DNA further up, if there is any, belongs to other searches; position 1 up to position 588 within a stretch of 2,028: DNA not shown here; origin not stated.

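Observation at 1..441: RepL-like assignment of the 146-aa winged-helix protein is unverified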

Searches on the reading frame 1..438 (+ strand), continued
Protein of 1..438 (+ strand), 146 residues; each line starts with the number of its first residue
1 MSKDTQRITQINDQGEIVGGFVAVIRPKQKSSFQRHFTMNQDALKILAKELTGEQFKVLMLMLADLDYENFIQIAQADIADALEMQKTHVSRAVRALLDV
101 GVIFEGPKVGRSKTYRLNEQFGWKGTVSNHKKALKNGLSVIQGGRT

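Call 65: find_homologous_proteins(query=L007:1210-1803:+, max_evalue=0.001)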
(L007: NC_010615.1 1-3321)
Query L007:1210-1803:+ (198 aa): 1147 proteins with E <= 0.001 among 1274 candidates; the best 120 are listed.
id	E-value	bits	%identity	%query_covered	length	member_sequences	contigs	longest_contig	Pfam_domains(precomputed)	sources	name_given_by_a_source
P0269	3.0e-125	433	100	100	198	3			PF05732.17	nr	nr:replication/maintenance protein RepL [Bartonella tribocorum]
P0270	2.2e-116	404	97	96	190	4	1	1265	PF05732.17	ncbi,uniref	ncbi:replication/maintenance protein RepL [Bartonella sp. MU70NMGDW]|uniref:replication/maintenance 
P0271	1.1e-94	333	80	92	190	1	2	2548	PF05732.17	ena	-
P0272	1.6e-93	330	78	93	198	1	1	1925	PF05732.17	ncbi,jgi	jgi:hypothetical protein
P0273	1.8e-91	323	75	95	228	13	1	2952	PF05732.17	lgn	-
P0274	6.9e-91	321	77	89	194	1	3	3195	PF05732.17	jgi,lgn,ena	-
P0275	2.3e-90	319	75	92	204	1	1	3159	PF05732.17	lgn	-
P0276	5.4e-90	318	78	88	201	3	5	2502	-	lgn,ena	-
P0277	4.4e-88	312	75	95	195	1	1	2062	PF05732.17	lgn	-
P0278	1.4e-87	310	79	87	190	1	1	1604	PF05732.17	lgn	-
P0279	1.7e-86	307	76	87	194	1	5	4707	PF05732.17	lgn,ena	-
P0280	2.0e-86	306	75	92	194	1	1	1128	PF05732.17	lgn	-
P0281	3.3e-86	306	76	89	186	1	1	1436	PF05732.17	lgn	-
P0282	1.4e-85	304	70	95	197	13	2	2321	PF05732.17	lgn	-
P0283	4.1e-85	302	76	87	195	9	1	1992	PF05732.17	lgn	-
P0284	5.0e-85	302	74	89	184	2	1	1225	PF05732.17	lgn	-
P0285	7.8e-85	301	71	95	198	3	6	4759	PF05732.17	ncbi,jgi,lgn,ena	jgi:hypothetical protein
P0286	1.0e-84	301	68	94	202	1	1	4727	PF05732.17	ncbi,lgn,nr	ncbi:hypothetical protein DMZ75_24250 [Salmonella enterica subsp. diarizonae]|nr:hypothetical protei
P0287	1.5e-84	300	69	95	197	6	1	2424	PF05732.17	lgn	-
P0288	1.8e-84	300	71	95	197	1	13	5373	PF05732.17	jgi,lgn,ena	-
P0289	3.3e-84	299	76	87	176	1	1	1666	PF05732.17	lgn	-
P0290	3.8e-84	299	73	92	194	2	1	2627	PF05732.17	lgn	-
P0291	3.8e-84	299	73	91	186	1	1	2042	PF05732.17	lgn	-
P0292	6.0e-84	298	69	93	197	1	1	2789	PF05732.17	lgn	-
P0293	1.1e-83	297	70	93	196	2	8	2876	PF05732.17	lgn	-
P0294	1.5e-83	297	71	89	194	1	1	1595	PF05732.17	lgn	-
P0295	1.7e-83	297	73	87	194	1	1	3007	PF05732.17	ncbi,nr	ncbi:hypothetical protein IFH90_004599 [Salmonella enterica subsp. enterica serovar Anatum]|nr:hypot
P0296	1.7e-83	297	73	87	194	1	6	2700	PF05732.17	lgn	-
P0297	2.5e-83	296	72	92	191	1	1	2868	PF05732.17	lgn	-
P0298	3.7e-83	296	67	95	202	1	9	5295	PF05732.17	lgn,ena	-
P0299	8.1e-83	295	75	87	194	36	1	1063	PF05732.17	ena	-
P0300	1.8e-82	293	74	86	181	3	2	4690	PF05732.17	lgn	-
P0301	2.0e-82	293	71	94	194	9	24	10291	PF05732.17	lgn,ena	-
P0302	3.8e-82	292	69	93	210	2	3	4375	PF05732.17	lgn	-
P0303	4.0e-82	292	72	89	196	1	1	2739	PF05732.17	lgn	-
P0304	5.9e-82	292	72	89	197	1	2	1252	PF05732.17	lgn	-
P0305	7.4e-82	292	72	89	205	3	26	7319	PF05732.17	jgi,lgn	-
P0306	1.1e-81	291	72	88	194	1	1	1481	PF05732.17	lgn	-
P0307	1.4e-81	291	71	89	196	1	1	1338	PF05732.17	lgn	-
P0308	2.1e-81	290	71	88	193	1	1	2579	PF05732.17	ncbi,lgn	-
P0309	2.4e-81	290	70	89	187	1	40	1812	PF05732.17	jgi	jgi:hypothetical protein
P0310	2.4e-81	290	71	88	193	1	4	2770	PF05732.17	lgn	-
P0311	2.4e-81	290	71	88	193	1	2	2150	PF05732.17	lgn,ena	-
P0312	3.3e-81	289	66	93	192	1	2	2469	PF05732.17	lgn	-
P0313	4.5e-81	289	66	93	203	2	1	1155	PF05732.17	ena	-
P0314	5.1e-81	289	71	88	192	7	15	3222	PF05732.17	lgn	-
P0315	5.1e-81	289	71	88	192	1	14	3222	PF05732.17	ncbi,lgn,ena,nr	ncbi:hypothetical protein GUD95_004725 [Salmonella enterica]|nr:hypothetical protein [Salmonella ent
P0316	5.3e-81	289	71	88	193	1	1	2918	PF05732.17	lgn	-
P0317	5.6e-81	289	72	85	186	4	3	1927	PF05732.17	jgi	jgi:hypothetical protein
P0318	5.9e-81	289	71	88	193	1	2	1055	PF05732.17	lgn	-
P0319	6.0e-81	289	71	88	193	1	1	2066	PF05732.17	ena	-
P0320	6.0e-81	289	71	88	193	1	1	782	PF05732.17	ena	-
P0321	6.1e-81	289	71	88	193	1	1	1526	PF05732.17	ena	-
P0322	7.7e-81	288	73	85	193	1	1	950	PF05732.17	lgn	-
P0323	7.8e-81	288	73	85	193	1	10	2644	PF05732.17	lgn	-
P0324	8.1e-81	288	72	87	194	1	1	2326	PF05732.17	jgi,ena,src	-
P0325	9.1e-81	288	72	86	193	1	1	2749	PF05732.17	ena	-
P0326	1.2e-80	288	70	87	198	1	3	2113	PF05732.17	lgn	-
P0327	2.2e-80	287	69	89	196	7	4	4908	PF05732.17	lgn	-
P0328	2.2e-80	287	72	87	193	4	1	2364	PF05732.17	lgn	-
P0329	4.1e-80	286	72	86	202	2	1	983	PF05732.17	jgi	-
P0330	4.2e-80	286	73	86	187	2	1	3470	PF05732.17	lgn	-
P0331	4.9e-80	286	71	89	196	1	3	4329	PF05732.17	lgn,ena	-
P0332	5.4e-80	285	71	94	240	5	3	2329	PF05732.17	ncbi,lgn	-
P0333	7.3e-80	285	72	87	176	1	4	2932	PF05732.17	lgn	-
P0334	1.3e-79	284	72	86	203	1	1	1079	PF05732.17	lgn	-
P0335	1.4e-79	284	67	92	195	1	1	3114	PF05732.17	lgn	-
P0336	2.7e-79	283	70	89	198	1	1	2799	PF05732.17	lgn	-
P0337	2.9e-79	283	70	91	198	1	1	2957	PF05732.17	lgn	-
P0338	3.5e-79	283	74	88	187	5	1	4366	PF05732.17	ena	-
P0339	3.5e-79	283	73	85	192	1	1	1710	PF05732.17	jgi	jgi:hypothetical protein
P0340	3.6e-79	283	66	95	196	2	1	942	PF05732.17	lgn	-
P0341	4.3e-79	283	68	93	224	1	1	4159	PF05732.17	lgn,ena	-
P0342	4.8e-79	282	71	86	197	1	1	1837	PF05732.17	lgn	-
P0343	5.0e-79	282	68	90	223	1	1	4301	PF05732.17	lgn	-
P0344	7.2e-79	282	68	93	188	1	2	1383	PF05732.17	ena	-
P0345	8.4e-79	282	65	95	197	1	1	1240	PF05732.17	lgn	-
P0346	8.5e-79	282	70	88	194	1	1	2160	PF05732.17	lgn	-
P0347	1.1e-78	281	71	86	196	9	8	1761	PF05732.17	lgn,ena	-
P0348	1.3e-78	281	71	87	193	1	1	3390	PF05732.17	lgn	-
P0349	1.6e-78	281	67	92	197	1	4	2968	PF05732.17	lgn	-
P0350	1.7e-78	281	68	94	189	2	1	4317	PF05732.17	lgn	-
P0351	1.9e-78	280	72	84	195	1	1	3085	PF05732.17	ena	-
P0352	2.1e-78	280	66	91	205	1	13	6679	PF05732.17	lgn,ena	-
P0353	2.3e-78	280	69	88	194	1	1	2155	PF05732.17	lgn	-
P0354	2.5e-78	280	73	84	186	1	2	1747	PF05732.17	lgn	-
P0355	3.5e-78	280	68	89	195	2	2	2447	PF05732.17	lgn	-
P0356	4.9e-78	279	70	85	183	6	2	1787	PF05732.17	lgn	-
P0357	6.3e-78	279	68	88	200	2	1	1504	PF05732.17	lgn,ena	-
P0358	7.7e-78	278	70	86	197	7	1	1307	PF05732.17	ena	-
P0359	8.0e-78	278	66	95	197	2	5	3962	PF05732.17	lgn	-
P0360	9.4e-78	278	71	86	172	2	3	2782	PF05732.17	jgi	jgi:hypothetical protein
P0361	9.5e-78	278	70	85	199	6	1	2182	PF05732.17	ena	-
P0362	1.1e-77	278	66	95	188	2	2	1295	PF05732.17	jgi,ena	-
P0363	1.3e-77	278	68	89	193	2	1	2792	PF05732.17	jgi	-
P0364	1.3e-77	278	70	90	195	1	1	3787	PF05732.17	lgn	-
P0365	1.7e-77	277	68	89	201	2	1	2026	PF05732.17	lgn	-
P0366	1.8e-77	277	66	91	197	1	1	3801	PF05732.17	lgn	-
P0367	1.8e-77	277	68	88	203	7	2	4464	PF05732.17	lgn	-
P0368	2.1e-77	277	65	93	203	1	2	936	PF05732.17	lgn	-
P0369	2.3e-77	277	68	90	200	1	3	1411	PF05732.17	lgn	-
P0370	2.5e-77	277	66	95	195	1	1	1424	PF05732.17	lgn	-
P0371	2.7e-77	277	68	89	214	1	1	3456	PF05732.17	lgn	-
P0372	2.9e-77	277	66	91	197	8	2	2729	PF05732.17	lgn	-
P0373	3.2e-77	276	68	92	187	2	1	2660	PF05732.17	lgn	-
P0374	3.9e-77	276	65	93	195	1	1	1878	PF05732.17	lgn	-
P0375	4.2e-77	276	69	88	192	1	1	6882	PF05732.17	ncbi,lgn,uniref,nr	ncbi:hypothetical protein M977_04696 [Buttiauxella gaviniae ATCC 51604]|uniref:Plasmid replication p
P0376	4.8e-77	276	69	88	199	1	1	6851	PF05732.17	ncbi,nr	ncbi:replication/maintenance protein RepL [Buttiauxella gaviniae]|nr:replication/maintenance protein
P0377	5.9e-77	276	64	95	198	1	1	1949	PF05732.17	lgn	-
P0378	7.8e-77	275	69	90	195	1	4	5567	PF05732.17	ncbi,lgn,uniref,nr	ncbi:replication/maintenance protein RepL (plasmid) [Halomonas sp. M1]|uniref:replication/maintenanc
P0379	7.9e-77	275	64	95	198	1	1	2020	PF05732.17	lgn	-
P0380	8.1e-77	275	64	95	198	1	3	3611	PF05732.17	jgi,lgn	jgi:hypothetical protein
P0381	9.1e-77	275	68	87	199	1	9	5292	PF05732.17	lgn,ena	-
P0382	9.8e-77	275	64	94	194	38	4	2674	PF05732.17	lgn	-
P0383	1.0e-76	275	71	84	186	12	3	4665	PF05732.17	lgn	-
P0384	1.0e-76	275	67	87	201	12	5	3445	PF05732.17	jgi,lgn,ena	jgi:hypothetical protein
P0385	1.2e-76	275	70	85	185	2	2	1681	PF05732.17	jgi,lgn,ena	jgi:hypothetical protein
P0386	1.3e-76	274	66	91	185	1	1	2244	PF05732.17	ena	-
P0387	1.3e-76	274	71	87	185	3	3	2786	PF05732.17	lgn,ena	-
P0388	1.4e-76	274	66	92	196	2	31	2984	PF05732.17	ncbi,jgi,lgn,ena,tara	jgi:hypothetical protein|tara:strand:+ start:502 stop:1092 length:591 start_codon:yes stop_codon:yes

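Call 67: predict_structure(alignment_id=A3)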
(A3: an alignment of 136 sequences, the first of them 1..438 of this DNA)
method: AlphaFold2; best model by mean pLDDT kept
length: 146 residues; sequences in the alignment: 136
mean_pLDDT: 88.8   pTM: 0.74
mean pLDDT of the five models: 88.8, 88.5, 87.8, 85.3, 84.6
residues with pLDDT >= 90: 99; 70-90: 35; 50-70: 5; < 50: 7
segments of 3 or more residues with pLDDT < 50: 141-146
pLDDT, mean of each block of 10 residues (from residue 1): 72 79 82 93 96 98 97 96 98 98 94 94 96 76 45
secondary structure, 60 per line:
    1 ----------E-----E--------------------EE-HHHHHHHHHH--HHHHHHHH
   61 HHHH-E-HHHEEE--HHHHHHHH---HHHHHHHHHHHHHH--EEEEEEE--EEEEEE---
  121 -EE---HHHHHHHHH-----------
elements in order: H41-50 H53-64 E71-73 H76-83 H87-100 E103-109 E112-117 H127-135

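Call 88: find_encoding_contigs(protein=P0150, flank=3000, max_places=2)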
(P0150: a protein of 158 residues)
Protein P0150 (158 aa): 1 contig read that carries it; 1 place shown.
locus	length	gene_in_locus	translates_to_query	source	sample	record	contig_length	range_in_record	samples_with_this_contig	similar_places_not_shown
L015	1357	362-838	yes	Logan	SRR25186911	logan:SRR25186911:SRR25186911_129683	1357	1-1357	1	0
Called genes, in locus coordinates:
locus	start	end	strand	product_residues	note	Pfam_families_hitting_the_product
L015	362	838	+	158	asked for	-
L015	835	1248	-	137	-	-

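Call 89: find_encoding_contigs(protein=P0200, flank=3000, max_places=2)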
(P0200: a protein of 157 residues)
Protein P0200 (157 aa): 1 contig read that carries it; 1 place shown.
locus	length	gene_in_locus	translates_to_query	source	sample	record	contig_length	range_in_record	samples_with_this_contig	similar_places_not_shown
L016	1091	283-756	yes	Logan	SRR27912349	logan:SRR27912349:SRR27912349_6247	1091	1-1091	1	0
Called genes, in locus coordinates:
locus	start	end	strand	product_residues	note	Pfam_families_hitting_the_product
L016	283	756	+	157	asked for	PF12802:MarR_2, PF13412:HTH_24, PF13545:HTH_Crp_2 (weak), PF01047:MarR (weak)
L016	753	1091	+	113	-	?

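Call 90: find_encoding_contigs(protein=P0255, flank=3000, max_places=2)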
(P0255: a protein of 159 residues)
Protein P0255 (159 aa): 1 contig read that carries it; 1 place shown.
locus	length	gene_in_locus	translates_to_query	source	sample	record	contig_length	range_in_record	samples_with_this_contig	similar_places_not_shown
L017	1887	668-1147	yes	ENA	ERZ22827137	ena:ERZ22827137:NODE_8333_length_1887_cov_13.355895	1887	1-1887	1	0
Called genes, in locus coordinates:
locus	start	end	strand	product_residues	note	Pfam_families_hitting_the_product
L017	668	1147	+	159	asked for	-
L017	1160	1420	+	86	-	-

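Call 95: fold_search(model_id=the predicted structure, library=viral)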
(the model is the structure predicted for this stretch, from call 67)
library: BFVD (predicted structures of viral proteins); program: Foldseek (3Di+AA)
matches with E <= 10: 1513; with E <= 0.001: 83
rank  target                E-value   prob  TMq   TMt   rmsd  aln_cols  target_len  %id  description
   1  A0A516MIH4            2.7e-07  1.00  0.63  0.85   1.4        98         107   26  (no name in the UniProt tables at hand)
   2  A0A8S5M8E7            1.0e-06  1.00  0.59  0.73  10.4       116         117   21  Firmicute plasmid replication protein (RepL) [Siphoviridae sp. ctGkF12]
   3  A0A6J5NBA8            1.4e-06  1.00  0.60  0.51   9.1       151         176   12  Uncharacterized protein [uncultured Caudovirales phage]
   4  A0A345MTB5            1.8e-06  1.00  0.59  0.55  14.1       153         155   22  (no name in the UniProt tables at hand)
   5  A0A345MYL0            3.2e-06  1.00  0.58  0.56   3.7       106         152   22  (no name in the UniProt tables at hand)
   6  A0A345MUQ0            7.8e-06  1.00  0.56  0.48   7.1       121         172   19  (no name in the UniProt tables at hand)
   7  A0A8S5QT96            1.0e-05  1.00  0.57  0.50  11.9       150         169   21  Replication protein [CrAss-like virus sp. ctDAq1]
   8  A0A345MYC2            2.9e-05  1.00  0.60  0.45   7.3       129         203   23  (no name in the UniProt tables at hand)
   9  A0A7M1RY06            4.9e-05  1.00  0.62  0.40  10.7       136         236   12  Uncharacterized protein [uncultured phage cr11_1]
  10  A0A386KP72            5.5e-05  1.00  0.45  0.74   3.6        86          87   22  Helix-turn-helix DNA binding domain protein [Microbacterium phage ValentiniPuff]
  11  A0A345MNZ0            5.5e-05  1.00  0.59  0.47   4.9       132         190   17  (no name in the UniProt tables at hand)
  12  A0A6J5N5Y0            5.9e-05  1.00  0.51  0.20   3.1        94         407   20  Helix-turn-helix domain containing protein [uncultured Caudovirales phage]
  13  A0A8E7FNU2            6.7e-05  1.00  0.51  0.15   6.5       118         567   19  (no name in the UniProt tables at hand)
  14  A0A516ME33            6.7e-05  1.00  0.49  0.25   9.3       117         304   20  (no name in the UniProt tables at hand)
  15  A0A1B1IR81            6.7e-05  1.00  0.52  0.33  10.2       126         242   13  (no name in the UniProt tables at hand)
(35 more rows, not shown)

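Call 101: get_annotated_region(hit=H56, flank=600)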
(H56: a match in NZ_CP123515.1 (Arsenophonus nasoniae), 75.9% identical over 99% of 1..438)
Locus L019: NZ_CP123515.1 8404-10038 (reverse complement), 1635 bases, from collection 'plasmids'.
description: Arsenophonus nasoniae strain aPv plasmid paPv11, complete sequence
organism: Arsenophonus nasoniae (NCBI taxid 638)
taxonomy: Bacteria; Pseudomonadota; Gammaproteobacteria; Enterobacterales; Morganellaceae; Arsenophonus; Arsenophonus nasoniae
host: -; source: Pachycrepoideus vindemmiae; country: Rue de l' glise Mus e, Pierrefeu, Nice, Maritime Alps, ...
typing (MOB-suite, as given by PLSDB): non-mobilizable
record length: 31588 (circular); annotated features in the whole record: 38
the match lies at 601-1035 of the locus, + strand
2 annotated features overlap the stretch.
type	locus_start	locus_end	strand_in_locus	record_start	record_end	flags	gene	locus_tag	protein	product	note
CDS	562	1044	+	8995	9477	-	-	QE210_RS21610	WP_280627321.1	hypothetical protein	-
CDS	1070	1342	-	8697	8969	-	-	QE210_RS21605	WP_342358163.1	helix-turn-helix transcriptional regulator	-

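Call 102: get_annotated_region(hit=H73, flank=600)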
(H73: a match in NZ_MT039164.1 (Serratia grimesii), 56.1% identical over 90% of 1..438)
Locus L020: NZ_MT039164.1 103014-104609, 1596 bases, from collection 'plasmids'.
description: Serratia grimesii strain AGR_348 plasmid unnamed1, complete sequence
organism: Serratia grimesii (NCBI taxid 82995)
taxonomy: Bacteria; Pseudomonadota; Gammaproteobacteria; Enterobacterales; Yersiniaceae; Serratia; Serratia grimesii
host: -; source: -; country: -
typing (MOB-suite, as given by PLSDB): conjugative; replicon rep_cluster_1057; relaxase MOBP; mating-pair formation MPF_I
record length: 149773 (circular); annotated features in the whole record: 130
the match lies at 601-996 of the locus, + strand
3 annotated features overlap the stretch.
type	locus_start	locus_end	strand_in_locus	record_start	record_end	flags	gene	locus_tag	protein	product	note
CDS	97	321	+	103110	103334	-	-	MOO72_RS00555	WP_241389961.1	hypothetical protein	-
CDS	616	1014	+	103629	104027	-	-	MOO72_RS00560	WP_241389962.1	hypothetical protein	-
CDS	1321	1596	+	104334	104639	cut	-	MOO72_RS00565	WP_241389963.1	hypothetical protein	-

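Call 103: get_annotated_region(hit=H68, flank=600)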
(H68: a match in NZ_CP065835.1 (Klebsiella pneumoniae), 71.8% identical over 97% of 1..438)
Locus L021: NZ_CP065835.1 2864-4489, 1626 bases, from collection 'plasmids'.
description: Klebsiella pneumoniae strain KpC5 plasmid p2, complete sequence
organism: Klebsiella pneumoniae (NCBI taxid 573)
taxonomy: Bacteria; Pseudomonadota; Gammaproteobacteria; Enterobacterales; Enterobacteriaceae; Klebsiella; Klebsiella pneumoniae
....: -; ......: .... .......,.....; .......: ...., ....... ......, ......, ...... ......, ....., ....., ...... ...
typing (MOB-suite, as given by PLSDB): non-mobilizable
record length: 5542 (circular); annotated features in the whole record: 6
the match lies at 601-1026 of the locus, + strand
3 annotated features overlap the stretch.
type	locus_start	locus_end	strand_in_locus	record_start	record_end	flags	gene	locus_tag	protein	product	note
CDS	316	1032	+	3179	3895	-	-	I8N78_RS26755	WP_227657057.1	helix-turn-helix domain-containing protein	-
CDS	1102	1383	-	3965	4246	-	-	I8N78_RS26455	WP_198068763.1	hypothetical protein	-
CDS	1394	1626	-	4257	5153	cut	-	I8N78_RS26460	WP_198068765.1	hypothetical protein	-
